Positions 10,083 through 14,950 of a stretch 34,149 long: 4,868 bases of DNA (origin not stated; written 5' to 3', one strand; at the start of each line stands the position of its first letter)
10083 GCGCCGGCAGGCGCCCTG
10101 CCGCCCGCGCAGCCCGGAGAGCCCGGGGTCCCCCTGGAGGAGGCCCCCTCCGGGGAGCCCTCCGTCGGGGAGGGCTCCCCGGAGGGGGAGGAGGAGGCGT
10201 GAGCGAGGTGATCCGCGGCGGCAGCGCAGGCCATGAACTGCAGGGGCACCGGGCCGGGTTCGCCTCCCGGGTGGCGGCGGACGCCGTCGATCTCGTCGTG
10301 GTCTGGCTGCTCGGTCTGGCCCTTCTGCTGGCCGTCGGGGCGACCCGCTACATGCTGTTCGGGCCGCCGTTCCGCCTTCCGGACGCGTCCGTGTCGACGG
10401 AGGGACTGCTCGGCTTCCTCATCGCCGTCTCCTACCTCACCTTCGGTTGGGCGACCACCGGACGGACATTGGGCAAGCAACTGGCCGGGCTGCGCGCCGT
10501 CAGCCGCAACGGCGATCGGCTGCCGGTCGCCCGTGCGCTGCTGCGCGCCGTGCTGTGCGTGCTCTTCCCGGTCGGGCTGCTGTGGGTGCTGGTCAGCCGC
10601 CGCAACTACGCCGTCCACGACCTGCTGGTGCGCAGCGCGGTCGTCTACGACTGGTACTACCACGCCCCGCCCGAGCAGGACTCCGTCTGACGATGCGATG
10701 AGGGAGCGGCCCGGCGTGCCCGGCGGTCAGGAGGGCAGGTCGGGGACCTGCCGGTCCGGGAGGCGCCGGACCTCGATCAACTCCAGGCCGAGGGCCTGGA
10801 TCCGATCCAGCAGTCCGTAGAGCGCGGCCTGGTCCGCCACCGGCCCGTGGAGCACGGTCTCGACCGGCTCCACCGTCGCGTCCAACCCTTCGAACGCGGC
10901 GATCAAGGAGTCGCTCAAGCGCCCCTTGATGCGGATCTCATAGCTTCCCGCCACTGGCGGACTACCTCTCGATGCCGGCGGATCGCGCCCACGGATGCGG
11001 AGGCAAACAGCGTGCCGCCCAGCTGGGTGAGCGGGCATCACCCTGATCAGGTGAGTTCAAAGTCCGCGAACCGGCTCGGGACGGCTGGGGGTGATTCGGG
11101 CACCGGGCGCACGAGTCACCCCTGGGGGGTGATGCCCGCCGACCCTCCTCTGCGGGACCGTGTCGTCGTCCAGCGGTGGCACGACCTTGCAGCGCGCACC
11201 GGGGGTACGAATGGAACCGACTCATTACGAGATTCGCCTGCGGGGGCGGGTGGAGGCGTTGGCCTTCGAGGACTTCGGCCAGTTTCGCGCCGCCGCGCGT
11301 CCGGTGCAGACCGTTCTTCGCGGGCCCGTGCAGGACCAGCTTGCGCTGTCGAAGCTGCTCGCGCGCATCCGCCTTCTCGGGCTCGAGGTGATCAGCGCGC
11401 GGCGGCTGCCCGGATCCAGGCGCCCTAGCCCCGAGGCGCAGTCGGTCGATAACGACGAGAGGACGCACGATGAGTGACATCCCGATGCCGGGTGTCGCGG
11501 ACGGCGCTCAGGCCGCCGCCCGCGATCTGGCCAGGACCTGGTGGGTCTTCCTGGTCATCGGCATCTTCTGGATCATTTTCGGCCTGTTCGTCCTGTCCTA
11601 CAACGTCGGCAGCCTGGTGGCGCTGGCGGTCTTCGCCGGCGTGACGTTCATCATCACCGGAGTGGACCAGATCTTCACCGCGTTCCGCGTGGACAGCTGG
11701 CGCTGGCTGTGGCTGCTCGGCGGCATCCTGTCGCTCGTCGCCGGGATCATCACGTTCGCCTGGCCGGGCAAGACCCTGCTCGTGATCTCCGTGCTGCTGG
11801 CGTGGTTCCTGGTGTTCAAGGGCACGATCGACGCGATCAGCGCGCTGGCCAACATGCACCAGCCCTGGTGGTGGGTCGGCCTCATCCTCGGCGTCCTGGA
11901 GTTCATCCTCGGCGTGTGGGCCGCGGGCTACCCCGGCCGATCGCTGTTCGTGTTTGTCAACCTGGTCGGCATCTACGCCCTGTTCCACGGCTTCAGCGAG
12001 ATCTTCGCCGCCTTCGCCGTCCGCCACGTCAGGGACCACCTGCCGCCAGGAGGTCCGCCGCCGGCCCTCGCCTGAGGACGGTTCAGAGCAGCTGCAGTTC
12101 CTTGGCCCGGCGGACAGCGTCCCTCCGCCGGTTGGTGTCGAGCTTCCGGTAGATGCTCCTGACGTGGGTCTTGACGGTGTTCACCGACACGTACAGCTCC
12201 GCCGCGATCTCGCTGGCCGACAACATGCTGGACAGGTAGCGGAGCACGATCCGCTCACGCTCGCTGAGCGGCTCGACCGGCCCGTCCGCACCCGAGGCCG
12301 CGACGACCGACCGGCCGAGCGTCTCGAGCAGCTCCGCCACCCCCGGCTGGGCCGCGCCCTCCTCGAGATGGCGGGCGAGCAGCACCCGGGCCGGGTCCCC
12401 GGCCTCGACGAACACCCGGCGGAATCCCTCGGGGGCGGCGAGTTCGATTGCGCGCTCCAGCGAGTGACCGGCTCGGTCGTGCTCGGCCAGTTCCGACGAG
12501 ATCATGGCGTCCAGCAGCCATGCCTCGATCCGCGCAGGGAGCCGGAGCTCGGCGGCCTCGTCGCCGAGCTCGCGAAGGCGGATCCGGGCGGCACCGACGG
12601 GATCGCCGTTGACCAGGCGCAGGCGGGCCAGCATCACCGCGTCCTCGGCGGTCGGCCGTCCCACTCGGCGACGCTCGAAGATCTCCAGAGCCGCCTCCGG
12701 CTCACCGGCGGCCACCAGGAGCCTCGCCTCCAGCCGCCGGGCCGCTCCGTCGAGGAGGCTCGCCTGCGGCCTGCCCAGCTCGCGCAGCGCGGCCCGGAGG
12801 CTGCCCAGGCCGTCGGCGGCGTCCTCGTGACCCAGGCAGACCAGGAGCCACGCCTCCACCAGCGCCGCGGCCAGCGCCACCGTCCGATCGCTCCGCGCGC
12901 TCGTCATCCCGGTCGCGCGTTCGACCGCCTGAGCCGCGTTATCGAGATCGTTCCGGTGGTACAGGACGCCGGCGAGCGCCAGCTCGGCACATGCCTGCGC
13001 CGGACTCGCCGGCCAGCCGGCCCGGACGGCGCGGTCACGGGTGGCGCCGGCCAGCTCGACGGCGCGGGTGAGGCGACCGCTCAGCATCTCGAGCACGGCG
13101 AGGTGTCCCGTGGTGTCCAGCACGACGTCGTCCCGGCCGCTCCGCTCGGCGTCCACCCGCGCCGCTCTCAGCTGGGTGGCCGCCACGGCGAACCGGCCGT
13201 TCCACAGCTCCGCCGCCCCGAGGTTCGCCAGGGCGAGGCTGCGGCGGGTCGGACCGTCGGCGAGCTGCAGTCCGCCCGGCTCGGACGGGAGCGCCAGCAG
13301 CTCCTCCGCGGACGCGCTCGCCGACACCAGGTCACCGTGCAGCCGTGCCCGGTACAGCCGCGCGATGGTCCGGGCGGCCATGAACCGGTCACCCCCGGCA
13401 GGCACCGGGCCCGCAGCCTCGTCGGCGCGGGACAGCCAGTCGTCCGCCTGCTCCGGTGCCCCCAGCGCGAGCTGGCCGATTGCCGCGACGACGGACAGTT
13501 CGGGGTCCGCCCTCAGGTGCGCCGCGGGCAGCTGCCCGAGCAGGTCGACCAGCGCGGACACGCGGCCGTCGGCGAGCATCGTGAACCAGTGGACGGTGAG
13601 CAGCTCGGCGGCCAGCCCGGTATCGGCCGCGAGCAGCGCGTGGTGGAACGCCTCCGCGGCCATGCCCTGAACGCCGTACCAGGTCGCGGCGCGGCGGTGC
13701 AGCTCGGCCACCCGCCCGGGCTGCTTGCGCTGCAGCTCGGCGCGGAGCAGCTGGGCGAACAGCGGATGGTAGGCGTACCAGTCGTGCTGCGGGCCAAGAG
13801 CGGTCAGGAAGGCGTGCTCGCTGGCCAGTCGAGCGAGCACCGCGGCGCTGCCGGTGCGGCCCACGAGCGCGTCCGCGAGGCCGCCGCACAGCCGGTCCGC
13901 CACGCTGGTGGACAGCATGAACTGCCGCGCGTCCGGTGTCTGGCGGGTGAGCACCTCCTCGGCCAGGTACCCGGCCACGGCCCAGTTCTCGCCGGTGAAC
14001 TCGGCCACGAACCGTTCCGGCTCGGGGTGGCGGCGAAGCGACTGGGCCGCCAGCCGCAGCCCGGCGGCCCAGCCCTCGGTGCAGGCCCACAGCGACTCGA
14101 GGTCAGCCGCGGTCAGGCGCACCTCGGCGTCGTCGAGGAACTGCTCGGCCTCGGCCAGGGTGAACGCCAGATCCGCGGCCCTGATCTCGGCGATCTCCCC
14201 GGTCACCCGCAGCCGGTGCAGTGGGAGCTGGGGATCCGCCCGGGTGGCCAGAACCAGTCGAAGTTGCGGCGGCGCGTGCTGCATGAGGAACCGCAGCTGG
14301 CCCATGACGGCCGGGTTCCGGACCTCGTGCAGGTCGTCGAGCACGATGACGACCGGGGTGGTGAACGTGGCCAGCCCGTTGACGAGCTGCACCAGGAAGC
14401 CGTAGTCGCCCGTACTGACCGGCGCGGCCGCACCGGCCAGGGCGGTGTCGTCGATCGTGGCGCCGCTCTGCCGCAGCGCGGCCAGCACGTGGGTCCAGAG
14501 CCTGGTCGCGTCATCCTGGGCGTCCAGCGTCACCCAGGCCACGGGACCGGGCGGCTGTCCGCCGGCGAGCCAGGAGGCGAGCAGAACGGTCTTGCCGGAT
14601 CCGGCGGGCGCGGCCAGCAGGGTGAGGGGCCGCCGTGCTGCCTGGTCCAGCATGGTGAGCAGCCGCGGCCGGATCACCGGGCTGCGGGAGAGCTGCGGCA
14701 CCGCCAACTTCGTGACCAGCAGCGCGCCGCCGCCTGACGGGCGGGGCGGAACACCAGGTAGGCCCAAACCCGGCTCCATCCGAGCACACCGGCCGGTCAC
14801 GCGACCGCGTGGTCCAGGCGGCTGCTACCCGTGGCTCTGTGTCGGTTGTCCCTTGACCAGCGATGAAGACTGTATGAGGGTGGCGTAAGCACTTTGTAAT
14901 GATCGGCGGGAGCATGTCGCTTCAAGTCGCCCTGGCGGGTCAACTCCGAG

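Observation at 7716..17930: Oriented 19-bp palindrome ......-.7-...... recurs in the 5' regions of four accessory membrane or stress gene units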

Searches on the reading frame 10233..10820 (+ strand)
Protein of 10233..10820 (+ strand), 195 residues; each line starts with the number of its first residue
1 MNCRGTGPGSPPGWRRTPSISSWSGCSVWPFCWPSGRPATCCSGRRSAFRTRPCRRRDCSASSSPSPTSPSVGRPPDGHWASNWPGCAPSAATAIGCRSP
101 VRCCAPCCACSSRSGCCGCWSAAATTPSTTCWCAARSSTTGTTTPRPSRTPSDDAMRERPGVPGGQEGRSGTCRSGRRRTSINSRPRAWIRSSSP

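Call 11: search_protein_families(library=pfam, proteins=[window:10233-10820:+], max_evalue=0.01)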
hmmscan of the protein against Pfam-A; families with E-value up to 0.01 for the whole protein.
window:10233-10820:+ (195 aa): 0 families

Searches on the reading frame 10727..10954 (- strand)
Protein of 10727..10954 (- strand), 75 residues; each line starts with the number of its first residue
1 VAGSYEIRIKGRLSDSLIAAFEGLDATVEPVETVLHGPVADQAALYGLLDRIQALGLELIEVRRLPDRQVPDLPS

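Call 15: search_protein_families(library=pfam, proteins=[window:10727-10954:-], max_evalue=0.01)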
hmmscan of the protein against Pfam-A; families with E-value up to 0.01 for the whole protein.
window:10727-10954:- (75 aa): 0 families

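Call 16: search_protein_families(library=ncbifam, proteins=[window:10727-10954:-], max_evalue=0.01)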
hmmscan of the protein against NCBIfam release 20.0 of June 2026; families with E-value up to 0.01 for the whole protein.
window:10727-10954:- (75 aa): 0 families

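Call 42: find_homologous_proteins(query=window:10727-10954:-)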
Query window:10727-10954:- (75 aa): 3194 proteins with E <= 0.001 among 3201 candidates; the best 120 are listed.
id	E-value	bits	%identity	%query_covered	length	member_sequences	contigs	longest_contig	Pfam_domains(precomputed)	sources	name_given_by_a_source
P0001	7.9e-40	151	100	100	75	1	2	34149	-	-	-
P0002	2.8e-39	150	97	100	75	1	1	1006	-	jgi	jgi:hypothetical protein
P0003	4.2e-39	149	99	100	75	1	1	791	-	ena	-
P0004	5.2e-39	149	97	100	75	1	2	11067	-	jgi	jgi:hypothetical protein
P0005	7.1e-38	145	93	100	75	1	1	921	-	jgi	jgi:hypothetical protein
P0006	9.6e-38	145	95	100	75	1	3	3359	-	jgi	jgi:hypothetical protein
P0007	7.4e-37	142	93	100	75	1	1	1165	-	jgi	jgi:hypothetical protein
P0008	2.1e-34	134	90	96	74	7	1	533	-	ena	-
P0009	2.7e-33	131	96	89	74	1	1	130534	-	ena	-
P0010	7.9e-33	129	94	89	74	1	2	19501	-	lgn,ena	-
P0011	1.9e-32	128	93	89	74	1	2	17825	-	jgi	-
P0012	1.2e-30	122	82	99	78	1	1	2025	-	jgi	jgi:hypothetical protein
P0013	1.2e-30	122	82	99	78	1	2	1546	-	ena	-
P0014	1.2e-30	122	82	99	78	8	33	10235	-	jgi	jgi:hypothetical protein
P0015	1.3e-30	122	82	99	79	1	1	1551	-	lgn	-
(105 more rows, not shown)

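Call 67: predict_structure(alignment_id=A3)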
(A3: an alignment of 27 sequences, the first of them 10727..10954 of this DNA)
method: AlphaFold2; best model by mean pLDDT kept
length: 75 residues; sequences in the alignment: 27
mean_pLDDT: 82.2   pTM: 0.53
mean pLDDT of the five models: 82.2, 79.6, 77.3, 73.3, 72.2
residues with pLDDT >= 90: 19; 70-90: 44; 50-70: 8; < 50: 4
segments of 3 or more residues with pLDDT < 50: 71-73
pLDDT, mean of each block of 10 residues (from residue 1): 81 86 80 85 93 92 75 48
secondary structure, 60 per line:
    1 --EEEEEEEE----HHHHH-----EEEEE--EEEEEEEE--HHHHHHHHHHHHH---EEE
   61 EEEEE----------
elements in order: E3-10 H15-19 E25-29 E32-39 H42-54 E58-65

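Call 70: fold_search(model_id=the predicted structure, library=pdb)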
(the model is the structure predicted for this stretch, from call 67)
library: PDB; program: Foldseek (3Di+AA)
matches with E <= 10: 1159; with E <= 0.001: 0
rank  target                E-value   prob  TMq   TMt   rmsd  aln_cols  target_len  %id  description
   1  2ko1_MODEL_1_A        5.6e-03  1.00  0.52  0.47   3.8        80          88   11  Solution NMR structure of the ACT domain from GTP pyrophosphokinase of Chlorobium tepidum. Northeast Structura (released 2009-09-29)
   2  3ibw_A                5.6e-03  1.00  0.49  0.47   3.8        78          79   14  Crystal Structure of the ACT domain from GTP pyrophosphokinase of Chlorobium tepidum. Northeast Structural Genomics Co (released 2009-07-28)
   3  7b1i_B                8.3e-03  0.99  0.47  0.48   4.5        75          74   21  Complex of rice blast (Magnaporthe oryzae) effector protein AVR-PikF with the HMA domain of OsHIPP19 from rice (Oryza  (released 2021-02-03)
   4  6lpi_E                1.1e-02  1.00  0.52  0.46   3.9        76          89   16  Crystal Structure of AHAS holo-enzyme (released 2020-11-18)
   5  7a8w_EEE              1.7e-02  0.99  0.52  0.53   4.2        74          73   23  Complex of rice blast (Magnaporthe oryzae) effector protein AVR-PikC with an engineered HMA domain of Pikp-1 from ri (released 2021-03-17)
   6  1lfp                  1.8e-02  1.00  0.59  0.21   3.0        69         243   12  Crystal Structure of a Conserved Hypothetical Protein Aq1575 from Aquifex Aeolicus (released 2002-06-19)
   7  8g4u_C                1.8e-02  0.99  0.53  0.07   3.7        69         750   22  Final ketosynthase+acyltransferase of the erythromycin modular polyketide synthase (released 2023-03-01)
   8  3i4p                  1.8e-02  0.97  0.51  0.30   5.5        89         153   17  Crystal structure of AsnC family transcriptional regulator from Agrobacterium tumefaciens (released 2009-07-28)
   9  3ibw_B                1.9e-02  0.99  0.52  0.51   4.1        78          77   15  Crystal Structure of the ACT domain from GTP pyrophosphokinase of Chlorobium tepidum. Northeast Structural Genomics Co (released 2009-07-28)
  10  6wi5_A                1.9e-02  0.98  0.50  0.44   4.5        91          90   16  De novo designed protein Foldit4 (released 2020-04-22)
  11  5awe                  2.1e-02  0.97  0.50  0.23   3.9        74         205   14  Crystal structure of a hypothetical protein, TTHA0829 from Thermus thermophilus HB8, composed of cystathionine-beta-synt (released 2016-05-18)
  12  2bjd_A                2.1e-02  0.93  0.47  0.41   4.6        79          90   24  Sulfolobus Solfataricus Acylphosphatase. Triclinic space group (released 2005-11-23)
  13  7qpx_E                2.2e-02  0.99  0.52  0.54   4.2        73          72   22  Complex of rice blast (Magnaporthe oryzae) effector protein AVR-PikC with an engineered HMA domain of Pikp-1 (Pikp-SNK (released 2022-06-22)
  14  9imu_A                2.4e-02  0.99  0.52  0.52   4.3        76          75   21  The complex of rice immune receptor RGA5-HMA8 with rice blast effector protein AVR-PikD (released 2025-07-09)
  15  8g4u_D                2.4e-02  0.99  0.52  0.06   3.6        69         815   22  Final ketosynthase+acyltransferase of the erythromycin modular polyketide synthase (released 2023-03-01)
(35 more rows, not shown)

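Call 74: find_encoding_contigs(protein=P0001, flank=2000, max_places=4)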
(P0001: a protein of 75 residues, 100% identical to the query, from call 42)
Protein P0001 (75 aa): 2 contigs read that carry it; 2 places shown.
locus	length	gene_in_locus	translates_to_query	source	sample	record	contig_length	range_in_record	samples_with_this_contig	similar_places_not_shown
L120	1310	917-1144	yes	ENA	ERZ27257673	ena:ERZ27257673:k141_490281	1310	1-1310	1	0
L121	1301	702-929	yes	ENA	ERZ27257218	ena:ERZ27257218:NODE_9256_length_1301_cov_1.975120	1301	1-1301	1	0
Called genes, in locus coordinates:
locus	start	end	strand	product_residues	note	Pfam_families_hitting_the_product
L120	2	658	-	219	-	?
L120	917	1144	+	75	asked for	-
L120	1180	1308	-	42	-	?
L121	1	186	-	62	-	?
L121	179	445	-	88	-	-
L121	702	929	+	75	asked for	-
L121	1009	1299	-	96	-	?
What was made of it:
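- Tried and rejected: A look-up of the small protein's contigs gave only two 1.3-kb ENA metagenome contigs and no provenance (call 74).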

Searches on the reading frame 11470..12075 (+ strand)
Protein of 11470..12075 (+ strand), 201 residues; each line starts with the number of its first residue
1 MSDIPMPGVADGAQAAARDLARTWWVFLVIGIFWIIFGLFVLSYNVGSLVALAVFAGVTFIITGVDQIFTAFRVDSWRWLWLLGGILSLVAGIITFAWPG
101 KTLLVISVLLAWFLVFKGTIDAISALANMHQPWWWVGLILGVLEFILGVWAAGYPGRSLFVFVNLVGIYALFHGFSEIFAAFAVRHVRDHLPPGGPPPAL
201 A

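Call 15: search_protein_families(library=pfam, proteins=[window:11470-12075:+], max_evalue=0.01)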
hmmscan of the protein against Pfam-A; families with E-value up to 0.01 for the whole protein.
window:11470-12075:+ (201 aa): 2 families
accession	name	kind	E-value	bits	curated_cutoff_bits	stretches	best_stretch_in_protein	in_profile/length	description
PF03729.18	DUF308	-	8.8e-26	90.4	25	3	85-151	3-71/73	Short repeat of unknown function (DUF308)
PF16983.11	MFS_MOT1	-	0.00015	22.5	30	1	3-61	48-106/111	Molybdate transporter of MFS superfamily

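Call 16: search_protein_families(library=ncbifam, proteins=[window:11470-12075:+], max_evalue=0.01)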
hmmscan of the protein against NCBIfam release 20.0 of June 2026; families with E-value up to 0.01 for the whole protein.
window:11470-12075:+ (201 aa): 1 family
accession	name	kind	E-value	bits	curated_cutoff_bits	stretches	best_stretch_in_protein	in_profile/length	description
NF007577.0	PRK10209.1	equivalog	4.7e-10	39.5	189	1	20-180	17-182/190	HdeD family acid-resistance protein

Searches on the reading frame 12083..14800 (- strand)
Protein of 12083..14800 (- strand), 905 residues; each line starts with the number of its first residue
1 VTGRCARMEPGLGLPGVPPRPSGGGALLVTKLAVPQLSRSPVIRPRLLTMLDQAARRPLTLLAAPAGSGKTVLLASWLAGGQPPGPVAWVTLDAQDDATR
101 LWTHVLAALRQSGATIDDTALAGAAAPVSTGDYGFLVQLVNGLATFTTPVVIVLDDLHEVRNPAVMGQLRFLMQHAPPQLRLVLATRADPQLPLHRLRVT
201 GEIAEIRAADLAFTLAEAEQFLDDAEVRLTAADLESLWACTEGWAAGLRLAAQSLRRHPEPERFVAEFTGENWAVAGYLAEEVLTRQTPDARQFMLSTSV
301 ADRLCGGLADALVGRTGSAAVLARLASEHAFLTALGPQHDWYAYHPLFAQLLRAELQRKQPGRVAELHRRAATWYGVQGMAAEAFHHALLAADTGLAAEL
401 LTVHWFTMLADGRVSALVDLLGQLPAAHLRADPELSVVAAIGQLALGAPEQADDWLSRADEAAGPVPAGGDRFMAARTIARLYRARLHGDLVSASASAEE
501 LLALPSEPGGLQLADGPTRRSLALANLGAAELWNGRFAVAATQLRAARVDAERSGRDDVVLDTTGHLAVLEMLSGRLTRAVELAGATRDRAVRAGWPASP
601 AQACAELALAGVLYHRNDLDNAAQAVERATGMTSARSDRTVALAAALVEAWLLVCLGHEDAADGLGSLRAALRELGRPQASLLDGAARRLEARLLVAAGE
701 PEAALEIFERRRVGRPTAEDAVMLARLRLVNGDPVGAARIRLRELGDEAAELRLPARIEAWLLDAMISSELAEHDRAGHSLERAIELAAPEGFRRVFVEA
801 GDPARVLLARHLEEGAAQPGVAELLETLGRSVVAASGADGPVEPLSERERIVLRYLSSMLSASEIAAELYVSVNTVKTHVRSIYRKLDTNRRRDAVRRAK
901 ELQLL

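Call 15: search_protein_families(library=pfam, proteins=[window:12083-14800:-], max_evalue=0.01)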
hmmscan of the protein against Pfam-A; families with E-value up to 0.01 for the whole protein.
window:12083-14800:- (905 aa): 8 families
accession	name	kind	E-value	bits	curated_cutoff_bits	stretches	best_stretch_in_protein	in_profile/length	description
PF17874.7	TPR_MalT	-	8.6e-23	81.6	45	1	520-811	39-333/336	MalT-like TPR region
PF00196.25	GerE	-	1.2e-13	50.9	23.5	1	844-899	2-57/57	Bacterial regulatory proteins, luxR family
PF13191.12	AAA_16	-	8.1e-07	30.1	32.6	1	46-183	11-165/167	AAA ATPase domain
PF13401.12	AAA_22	-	8.4e-06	26.6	27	1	57-188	5-126/130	AAA domain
PF08281.18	Sigma70_r4_2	-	0.0024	17.9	25.7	1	848-886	16-53/54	Sigma-70, region 4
PF04545.22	Sigma70_r4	-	0.0037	17.2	24.1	1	846-887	6-48/50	Sigma-70, region 4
PF13424.12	TPR_12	-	0.0096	16.5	30.1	1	563-630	5-72/77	Tetratricopeptide repeat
PF25199.1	nSTAND_NTPase5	-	0.0097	16.2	34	0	50-98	34-84/145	Novel STAND NTPase 5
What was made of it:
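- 12083..14800 (-): Candidate regulator: a 905-aa LAL-family protein with a STAND NTPase, a MalT-like TPR sensor and a C-terminal GerE/LuxR HTH. Pfam TPR_MalT, GerE, AAA_16 (call 15).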

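Call 16: search_protein_families(library=ncbifam, proteins=[window:12083-14800:-], max_evalue=0.01)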
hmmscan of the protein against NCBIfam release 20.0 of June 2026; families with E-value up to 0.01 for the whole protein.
window:12083-14800:- (905 aa): 20 families
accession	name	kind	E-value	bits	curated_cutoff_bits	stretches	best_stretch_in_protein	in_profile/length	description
NF003420.0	PRK04841.1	equivalog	2.5e-100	336.9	537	2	27-462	2-438/903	HTH-type transcriptional regulator MalT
NF047785.1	respo_reg_MadR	equivalog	1.9e-12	47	300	1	839-904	143-208/209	MadR family response regulator transcription factor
TIGR03020.2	EpsA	equivalog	1.9e-09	37.5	170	1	839-900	185-246/247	XrtB/PEP-CTERM-associated transcriptional regulator EpsA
NF007505.1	PRK10100.1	equivalog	2.1e-08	34.1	250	1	845-900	145-200/204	biofilm master transcriptional regulator CsgD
NF007403.0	PRK09935.1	equivalog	1.2e-07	31.6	271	1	842-904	147-209/210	fimbria biosynthesis transcriptional regulator FimZ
TIGR03541.1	reg_near_HchA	equivalog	1.9e-07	30.8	215.6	1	842-899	169-226/232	PA1136 family autoinducer-binding transcriptional regulator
NF007708.0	PRK10403.1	equivalog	2.7e-07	30.3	343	1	833-892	142-201/215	nitrate/nitrite response regulator protein NarP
NF052445.1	RespRegMctR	equivalog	9.6e-07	28.4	300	1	841-900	141-200/205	two-component system response regulator MctR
NF052366.1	photon_PedR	equivalog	7.3e-06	26.1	120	1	845-899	3-57/74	photosynthetic electron transport-dependent transcriptional regulator PedR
NF007935.0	PRK10651.1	equivalog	1.9e-05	23.9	250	1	839-895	150-206/216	two-component system response regulator NarL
NF011896.0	PRK15369.1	equivalog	2.3e-05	24.1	242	1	838-904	143-209/211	two component system response regulator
NF041232.1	BagY_FevT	exception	3.8e-05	22.7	700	1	845-896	297-348/367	LuxR family transcriptional regulator BagY/FevT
TIGR02983.1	SigE-fam_strep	subfamily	6.8e-05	22.8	141.55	1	846-889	114-156/162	SigE family RNA polymerase sigma factor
NF041830.1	RR_TF_ErdR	exception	0.00021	21.1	390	1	845-896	151-202/213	response regulator transcription factor ErdR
NF007685.0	PRK10360.1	equivalog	0.00043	20.1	258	1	835-895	128-188/196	response regulator transcription factor UhpA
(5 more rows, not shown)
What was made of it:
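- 12083..14800 (-): NCBIfam MalT model E 2.5e-100, below the equivalog cutoff (call 16).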

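Call 69: search_solved_structures(query=window:12083-14800:-, max_evalue=0.001)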
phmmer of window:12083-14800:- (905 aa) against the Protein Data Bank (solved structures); distinct sequences matched with E-value up to 0.001: 12.
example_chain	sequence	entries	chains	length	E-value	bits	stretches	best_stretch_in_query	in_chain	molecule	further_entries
8bob_C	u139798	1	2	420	4.4e-53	184.2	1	27-441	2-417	HTH-type transcriptional regulator MalT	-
3clo_A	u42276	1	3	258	4.8e-07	31.9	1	842-904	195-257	Transcriptional regulator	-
4wt0_B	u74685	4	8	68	1.1e-05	27.4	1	843-896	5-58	Response regulator receiver domain protein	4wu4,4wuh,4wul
4yn8_A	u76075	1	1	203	1.1e-05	27.4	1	837-904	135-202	Response regulator ChrA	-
4wsz_A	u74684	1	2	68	2.2e-05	26.5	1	843-896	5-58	Response regulator receiver domain protein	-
3kln_A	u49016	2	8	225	2.3e-05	26.3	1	844-900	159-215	Transcriptional regulator, LuxR family | Transcriptional regulator VpsT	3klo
4zmr_A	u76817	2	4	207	3.5e-05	25.8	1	843-901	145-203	Response regulator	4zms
4hye_A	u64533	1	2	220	4.3e-05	25.5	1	843-901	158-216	Response regulator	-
7ve4_A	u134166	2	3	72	0.00016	23.6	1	843-899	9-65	DNA-binding response regulator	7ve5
5hev_A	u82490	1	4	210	0.00016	23.6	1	839-896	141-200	Response regulator protein VraR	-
2rnj_A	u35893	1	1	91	0.0003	22.7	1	843-899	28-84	Response regulator protein vraR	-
4ldz_A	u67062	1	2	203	0.00072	21.4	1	842-901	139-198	Transcriptional regulatory protein DesR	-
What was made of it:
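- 12083..14800 (-): Residues 27-441 match E. coli MalT 8bob, E 4.4e-53 (call 69).
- On LAL/MalT-dependent promoter of the Actinoplanes MRLGR type: Window gene 12083-14800(-) (calls 15, 16, 69).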
